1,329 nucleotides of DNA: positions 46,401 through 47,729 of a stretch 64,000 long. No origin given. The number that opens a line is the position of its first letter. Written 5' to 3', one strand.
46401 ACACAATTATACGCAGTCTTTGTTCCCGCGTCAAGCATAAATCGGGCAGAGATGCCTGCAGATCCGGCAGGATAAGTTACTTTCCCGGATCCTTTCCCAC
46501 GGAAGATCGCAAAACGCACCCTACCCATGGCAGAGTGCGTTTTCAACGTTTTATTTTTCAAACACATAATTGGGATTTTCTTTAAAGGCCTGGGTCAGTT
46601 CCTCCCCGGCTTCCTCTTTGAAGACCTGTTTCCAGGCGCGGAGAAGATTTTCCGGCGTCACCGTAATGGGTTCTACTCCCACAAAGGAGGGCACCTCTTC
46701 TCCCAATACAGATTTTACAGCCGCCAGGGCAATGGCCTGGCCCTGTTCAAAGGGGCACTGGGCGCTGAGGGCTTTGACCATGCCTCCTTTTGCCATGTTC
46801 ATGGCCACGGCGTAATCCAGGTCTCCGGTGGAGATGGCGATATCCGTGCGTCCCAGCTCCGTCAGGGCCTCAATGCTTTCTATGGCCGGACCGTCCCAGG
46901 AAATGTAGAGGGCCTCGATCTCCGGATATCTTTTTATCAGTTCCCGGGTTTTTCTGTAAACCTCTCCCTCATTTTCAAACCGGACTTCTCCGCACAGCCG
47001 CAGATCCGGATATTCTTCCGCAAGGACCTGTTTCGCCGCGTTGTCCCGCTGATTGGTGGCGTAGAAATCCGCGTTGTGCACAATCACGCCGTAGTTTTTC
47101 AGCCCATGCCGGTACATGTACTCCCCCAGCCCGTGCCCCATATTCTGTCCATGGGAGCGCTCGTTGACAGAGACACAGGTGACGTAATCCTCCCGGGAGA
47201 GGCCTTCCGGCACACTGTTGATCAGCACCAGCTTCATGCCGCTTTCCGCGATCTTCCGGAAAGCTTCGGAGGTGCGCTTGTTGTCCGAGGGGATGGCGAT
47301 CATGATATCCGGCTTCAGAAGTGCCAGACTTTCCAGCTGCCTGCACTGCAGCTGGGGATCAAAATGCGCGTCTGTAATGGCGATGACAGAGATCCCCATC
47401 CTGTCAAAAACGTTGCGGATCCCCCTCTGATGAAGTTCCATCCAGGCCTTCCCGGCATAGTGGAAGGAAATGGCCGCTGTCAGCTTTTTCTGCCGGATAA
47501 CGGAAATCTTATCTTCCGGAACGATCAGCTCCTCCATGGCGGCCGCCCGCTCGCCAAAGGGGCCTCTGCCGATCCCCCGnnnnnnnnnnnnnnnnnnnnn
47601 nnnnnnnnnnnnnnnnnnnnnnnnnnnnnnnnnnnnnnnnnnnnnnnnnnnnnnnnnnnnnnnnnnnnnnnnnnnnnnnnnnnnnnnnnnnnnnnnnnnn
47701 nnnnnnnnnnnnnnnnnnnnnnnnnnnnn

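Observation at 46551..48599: LacI repressor fused to a cytoplasmic copy of its own operon's solute-binding protein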

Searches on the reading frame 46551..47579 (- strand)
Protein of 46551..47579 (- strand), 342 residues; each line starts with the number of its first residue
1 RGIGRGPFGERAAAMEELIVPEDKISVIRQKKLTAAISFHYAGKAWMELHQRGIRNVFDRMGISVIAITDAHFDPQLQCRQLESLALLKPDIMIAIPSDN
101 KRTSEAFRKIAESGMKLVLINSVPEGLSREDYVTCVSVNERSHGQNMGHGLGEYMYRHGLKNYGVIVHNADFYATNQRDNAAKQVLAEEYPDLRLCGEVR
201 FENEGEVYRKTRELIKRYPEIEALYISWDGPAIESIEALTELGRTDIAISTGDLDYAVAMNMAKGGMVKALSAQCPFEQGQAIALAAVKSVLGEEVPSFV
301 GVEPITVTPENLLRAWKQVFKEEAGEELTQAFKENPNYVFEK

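Call 18: search_solved_structures(query=window:46551-47579:-, max_evalue=0.001, show_alignments=1)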
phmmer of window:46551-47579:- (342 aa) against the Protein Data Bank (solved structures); distinct sequences matched with E-value up to 0.001: 19.
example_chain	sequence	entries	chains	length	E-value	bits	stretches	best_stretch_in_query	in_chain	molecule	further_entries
3l49_A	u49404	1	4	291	1e-09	41.3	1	51-311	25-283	ABC sugar (Ribose) transporter, periplasmic substrate-binding subunit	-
2ioy_A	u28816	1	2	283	7.1e-09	38.6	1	59-312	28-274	Periplasmic sugar-binding protein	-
4yo7_A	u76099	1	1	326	3e-08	36.5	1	68-312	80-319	Sugar ABC transporter (Sugar-binding protein)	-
5dte_A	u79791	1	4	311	1.8e-07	34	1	79-310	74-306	Monosaccharide-transporting ATPase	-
2fn8_A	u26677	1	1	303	1.1e-06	31.3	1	175-318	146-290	ribose ABC transporter, periplasmic ribose-binding protein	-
7pu4_B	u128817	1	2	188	1.3e-06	31.1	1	177-312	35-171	Ribose ABC transporter, periplasmic ribose-binding protein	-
9i1m_A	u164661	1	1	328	5.5e-06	29.1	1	41-298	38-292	Sugar-binding protein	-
2fn9_A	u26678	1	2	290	7.6e-06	28.6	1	176-307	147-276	ribose ABC transporter, periplasmic ribose-binding protein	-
4joq_A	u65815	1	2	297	1.8e-05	27.4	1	92-312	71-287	ABC ribose transporter, periplasmic solute-binding protein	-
6sw4_A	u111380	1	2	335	2.2e-05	27.1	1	37-280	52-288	Arabinose binding protein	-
7qsp_A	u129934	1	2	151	3.3e-05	26.5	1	177-253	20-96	Ribose ABC transporter, periplasmic ribose-binding protein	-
4yv7_A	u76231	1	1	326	3.4e-05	26.5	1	70-302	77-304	Periplasmic binding protein/LacI transcriptional regulator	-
5dkv_A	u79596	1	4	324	4.3e-05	26.1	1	52-308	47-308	ABC transporter substrate binding protein (Ribose)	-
3h75_A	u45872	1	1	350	4.4e-05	26.1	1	67-245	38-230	Periplasmic sugar-binding domain protein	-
5hsg_A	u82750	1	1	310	5.5e-05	25.8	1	106-320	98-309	Putative ABC transporter, nucleotide binding/ATPase protein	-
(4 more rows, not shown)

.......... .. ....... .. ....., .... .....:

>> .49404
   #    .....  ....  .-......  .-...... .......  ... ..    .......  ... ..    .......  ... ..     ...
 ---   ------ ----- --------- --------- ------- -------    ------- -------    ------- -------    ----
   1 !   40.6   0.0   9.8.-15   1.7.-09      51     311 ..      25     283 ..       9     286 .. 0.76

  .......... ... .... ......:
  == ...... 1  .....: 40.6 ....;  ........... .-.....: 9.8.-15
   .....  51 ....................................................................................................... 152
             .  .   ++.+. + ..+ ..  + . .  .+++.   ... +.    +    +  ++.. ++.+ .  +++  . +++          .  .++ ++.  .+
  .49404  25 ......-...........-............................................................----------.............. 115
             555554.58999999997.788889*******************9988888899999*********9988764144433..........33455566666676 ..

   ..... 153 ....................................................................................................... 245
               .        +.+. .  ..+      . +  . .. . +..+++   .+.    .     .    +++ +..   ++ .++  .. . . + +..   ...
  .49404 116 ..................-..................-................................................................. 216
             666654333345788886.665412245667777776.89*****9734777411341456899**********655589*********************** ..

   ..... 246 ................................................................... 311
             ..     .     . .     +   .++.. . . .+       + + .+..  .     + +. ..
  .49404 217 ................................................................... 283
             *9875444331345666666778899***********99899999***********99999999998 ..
